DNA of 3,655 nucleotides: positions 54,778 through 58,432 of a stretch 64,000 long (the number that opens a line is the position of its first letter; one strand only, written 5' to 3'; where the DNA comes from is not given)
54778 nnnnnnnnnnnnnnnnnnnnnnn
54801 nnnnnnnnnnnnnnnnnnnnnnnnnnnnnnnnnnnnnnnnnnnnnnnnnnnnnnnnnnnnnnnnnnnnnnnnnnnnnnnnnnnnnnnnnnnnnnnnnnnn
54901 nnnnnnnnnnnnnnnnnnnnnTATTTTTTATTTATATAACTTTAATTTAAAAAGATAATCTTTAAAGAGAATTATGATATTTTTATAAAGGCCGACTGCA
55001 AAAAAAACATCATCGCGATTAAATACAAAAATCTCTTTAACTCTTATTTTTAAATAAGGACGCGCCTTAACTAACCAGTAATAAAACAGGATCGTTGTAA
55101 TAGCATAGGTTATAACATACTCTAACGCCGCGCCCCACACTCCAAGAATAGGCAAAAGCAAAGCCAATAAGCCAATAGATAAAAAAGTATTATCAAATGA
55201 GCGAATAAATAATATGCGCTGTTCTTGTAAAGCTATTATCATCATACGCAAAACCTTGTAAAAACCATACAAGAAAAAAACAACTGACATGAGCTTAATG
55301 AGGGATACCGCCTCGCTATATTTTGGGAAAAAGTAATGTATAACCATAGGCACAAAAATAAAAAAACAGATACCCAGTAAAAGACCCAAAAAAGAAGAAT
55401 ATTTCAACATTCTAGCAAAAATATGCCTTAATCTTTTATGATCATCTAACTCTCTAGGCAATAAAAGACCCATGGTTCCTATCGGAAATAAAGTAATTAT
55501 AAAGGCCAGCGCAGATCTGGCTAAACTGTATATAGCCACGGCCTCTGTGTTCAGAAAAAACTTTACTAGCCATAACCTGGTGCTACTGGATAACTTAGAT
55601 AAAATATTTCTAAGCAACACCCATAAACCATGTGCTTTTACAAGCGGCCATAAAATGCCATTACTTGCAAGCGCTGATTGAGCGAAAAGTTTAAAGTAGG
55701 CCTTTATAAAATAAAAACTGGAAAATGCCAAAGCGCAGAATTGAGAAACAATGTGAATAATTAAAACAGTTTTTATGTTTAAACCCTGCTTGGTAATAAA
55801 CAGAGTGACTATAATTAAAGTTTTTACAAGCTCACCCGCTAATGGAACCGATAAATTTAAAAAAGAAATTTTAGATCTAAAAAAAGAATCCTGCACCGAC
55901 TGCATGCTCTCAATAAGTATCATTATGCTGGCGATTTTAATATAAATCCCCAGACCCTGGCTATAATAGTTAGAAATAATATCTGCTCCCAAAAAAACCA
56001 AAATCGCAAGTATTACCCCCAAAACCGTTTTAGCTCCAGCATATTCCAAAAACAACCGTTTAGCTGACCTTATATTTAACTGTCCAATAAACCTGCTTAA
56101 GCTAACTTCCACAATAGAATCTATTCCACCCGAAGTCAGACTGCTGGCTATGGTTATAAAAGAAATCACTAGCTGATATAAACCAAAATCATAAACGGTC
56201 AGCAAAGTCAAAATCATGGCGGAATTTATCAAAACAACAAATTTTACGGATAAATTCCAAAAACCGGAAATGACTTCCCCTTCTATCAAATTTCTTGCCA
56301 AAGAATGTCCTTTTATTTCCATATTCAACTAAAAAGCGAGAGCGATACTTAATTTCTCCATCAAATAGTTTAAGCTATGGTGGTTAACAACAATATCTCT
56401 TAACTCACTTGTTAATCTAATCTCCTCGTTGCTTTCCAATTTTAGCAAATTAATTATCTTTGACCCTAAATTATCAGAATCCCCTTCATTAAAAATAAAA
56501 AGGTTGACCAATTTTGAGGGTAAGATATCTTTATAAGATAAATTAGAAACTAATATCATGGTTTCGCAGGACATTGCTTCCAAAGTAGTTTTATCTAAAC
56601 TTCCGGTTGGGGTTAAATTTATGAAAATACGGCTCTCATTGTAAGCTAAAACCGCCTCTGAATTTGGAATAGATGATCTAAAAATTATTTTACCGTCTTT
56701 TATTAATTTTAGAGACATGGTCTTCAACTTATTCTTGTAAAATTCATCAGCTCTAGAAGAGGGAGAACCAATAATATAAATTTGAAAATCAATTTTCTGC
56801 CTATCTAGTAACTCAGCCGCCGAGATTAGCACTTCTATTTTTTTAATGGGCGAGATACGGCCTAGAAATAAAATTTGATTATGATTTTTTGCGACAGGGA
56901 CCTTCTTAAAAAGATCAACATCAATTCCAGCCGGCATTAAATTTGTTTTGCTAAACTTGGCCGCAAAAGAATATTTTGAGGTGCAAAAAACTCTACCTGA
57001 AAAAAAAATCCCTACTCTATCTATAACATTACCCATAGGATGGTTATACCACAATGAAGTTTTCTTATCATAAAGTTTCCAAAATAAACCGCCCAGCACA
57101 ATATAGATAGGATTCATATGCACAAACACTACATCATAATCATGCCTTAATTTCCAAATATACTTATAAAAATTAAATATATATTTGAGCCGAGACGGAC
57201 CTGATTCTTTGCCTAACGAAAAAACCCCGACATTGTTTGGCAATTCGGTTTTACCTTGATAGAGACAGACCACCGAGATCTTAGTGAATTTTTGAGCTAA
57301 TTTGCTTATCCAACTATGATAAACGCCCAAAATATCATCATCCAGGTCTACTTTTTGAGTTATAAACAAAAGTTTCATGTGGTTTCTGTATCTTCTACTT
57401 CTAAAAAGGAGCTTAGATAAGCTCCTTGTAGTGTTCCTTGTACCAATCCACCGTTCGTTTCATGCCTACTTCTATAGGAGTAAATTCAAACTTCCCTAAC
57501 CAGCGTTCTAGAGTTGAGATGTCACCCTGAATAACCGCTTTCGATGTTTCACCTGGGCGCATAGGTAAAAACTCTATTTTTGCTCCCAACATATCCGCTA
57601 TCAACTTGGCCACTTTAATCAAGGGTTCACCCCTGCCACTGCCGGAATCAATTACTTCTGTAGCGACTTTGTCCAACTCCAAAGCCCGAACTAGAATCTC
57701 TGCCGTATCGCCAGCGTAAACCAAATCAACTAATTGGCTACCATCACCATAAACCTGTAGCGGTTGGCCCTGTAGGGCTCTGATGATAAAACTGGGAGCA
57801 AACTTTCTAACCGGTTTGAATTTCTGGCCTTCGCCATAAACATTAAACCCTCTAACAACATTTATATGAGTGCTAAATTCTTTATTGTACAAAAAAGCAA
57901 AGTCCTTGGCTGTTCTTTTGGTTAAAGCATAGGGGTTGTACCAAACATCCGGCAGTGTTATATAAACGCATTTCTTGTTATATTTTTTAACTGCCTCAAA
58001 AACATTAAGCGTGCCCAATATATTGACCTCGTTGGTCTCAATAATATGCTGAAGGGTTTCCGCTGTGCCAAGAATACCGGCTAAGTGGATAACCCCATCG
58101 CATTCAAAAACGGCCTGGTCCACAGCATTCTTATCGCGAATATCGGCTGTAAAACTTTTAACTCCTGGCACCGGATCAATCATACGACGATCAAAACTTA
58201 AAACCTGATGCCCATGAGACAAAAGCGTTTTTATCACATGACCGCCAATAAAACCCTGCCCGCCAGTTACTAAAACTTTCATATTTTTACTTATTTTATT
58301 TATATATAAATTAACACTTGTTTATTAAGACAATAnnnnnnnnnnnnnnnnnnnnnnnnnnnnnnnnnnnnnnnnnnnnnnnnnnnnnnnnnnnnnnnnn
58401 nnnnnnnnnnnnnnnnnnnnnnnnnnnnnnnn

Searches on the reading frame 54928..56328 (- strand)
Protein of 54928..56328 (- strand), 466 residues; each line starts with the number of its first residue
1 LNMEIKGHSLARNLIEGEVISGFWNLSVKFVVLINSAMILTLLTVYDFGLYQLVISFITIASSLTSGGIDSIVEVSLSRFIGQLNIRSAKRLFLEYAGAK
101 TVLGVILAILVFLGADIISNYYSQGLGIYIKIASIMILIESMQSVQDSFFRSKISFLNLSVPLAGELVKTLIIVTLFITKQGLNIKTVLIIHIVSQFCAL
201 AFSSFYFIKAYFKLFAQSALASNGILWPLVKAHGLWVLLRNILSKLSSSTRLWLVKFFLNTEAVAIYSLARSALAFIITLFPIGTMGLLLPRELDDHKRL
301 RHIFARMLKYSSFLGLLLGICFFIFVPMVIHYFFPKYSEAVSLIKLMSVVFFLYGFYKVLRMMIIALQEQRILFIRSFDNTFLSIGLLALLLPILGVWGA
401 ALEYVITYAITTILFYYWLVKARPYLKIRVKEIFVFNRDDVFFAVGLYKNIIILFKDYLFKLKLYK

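Call 10: search_protein_families(library=pfam, max_evalue=0.00001, proteins=[window:54928-56328:-])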
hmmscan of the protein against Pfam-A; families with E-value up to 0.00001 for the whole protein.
window:54928-56328:- (466 aa): 2 families
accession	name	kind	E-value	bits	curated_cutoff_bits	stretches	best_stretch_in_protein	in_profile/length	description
PF13440.11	Polysacc_synt_3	-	1.1e-14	54.8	23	1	42-334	5-284/293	Polysaccharide biosynthesis protein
PF01943.22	Polysacc_synt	-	9.4e-10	38.8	28.2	0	235-422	6-191/274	Polysaccharide biosynthesis protein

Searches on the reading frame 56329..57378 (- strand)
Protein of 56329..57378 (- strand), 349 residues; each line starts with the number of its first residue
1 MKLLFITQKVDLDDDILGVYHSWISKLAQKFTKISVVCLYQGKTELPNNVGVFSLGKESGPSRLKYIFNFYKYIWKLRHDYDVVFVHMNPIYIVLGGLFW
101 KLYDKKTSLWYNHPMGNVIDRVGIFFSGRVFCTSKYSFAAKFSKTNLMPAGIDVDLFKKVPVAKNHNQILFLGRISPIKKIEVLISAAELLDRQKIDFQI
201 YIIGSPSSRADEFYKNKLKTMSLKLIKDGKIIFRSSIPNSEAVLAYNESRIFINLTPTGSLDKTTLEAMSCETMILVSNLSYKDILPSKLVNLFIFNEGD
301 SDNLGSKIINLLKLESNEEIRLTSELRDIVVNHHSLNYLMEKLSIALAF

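Call 10: search_protein_families(library=pfam, max_evalue=0.00001, proteins=[window:56329-57378:-])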
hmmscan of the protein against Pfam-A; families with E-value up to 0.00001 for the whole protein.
window:56329-57378:- (349 aa): 3 families
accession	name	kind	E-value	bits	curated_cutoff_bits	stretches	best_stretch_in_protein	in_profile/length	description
PF00534.26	Glycos_transf_1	-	3.3e-15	56.5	26.4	1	157-316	6-160/172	Glycosyl transferases group 1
PF13692.12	Glyco_trans_1_4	-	1.6e-13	51.6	27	1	167-313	2-141/142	Glycosyl transferases group 1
PF13524.12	Glyco_trans_1_2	-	1.8e-06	28.4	25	1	193-343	10-142/144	Glycosyl transferase-like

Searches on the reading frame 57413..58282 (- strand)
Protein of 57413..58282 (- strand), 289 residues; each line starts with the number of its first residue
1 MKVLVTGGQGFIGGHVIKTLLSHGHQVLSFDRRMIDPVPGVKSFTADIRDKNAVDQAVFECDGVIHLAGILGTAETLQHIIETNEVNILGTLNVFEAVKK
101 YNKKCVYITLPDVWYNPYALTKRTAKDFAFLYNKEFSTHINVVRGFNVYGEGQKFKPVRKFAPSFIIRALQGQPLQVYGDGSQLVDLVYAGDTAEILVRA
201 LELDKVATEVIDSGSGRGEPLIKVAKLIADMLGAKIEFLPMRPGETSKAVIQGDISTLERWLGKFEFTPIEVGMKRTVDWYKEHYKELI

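Call 10: search_protein_families(library=pfam, max_evalue=0.00001, proteins=[window:57413-58282:-])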
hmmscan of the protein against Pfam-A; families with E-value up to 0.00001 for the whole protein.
window:57413-58282:- (289 aa): 6 families
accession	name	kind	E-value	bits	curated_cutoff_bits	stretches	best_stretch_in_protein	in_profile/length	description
PF01370.27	Epimerase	-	9.3e-40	137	20.9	1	3-203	1-227/240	NAD dependent epimerase/dehydratase family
PF16363.11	GDP_Man_Dehyd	-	1.8e-26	93.9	27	2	4-104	1-121/332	GDP-mannose 4,6 dehydratase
PF01073.25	3Beta_HSD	-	2.4e-17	63.3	22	1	4-102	1-107/280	3-beta hydroxysteroid dehydrogenase/isomerase family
PF04321.23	RmlD_sub_bind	-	4.9e-08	32.8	27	1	1-108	1-99/287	RmlD substrate binding domain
PF02719.21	Polysacc_synt_2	-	6.9e-07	29.2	20.2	0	3-150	1-173/293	Polysaccharide biosynthesis protein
PF13460.12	NAD_binding_10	-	2.8e-06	27.8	27.2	1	7-102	1-89/184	NAD(P)H-binding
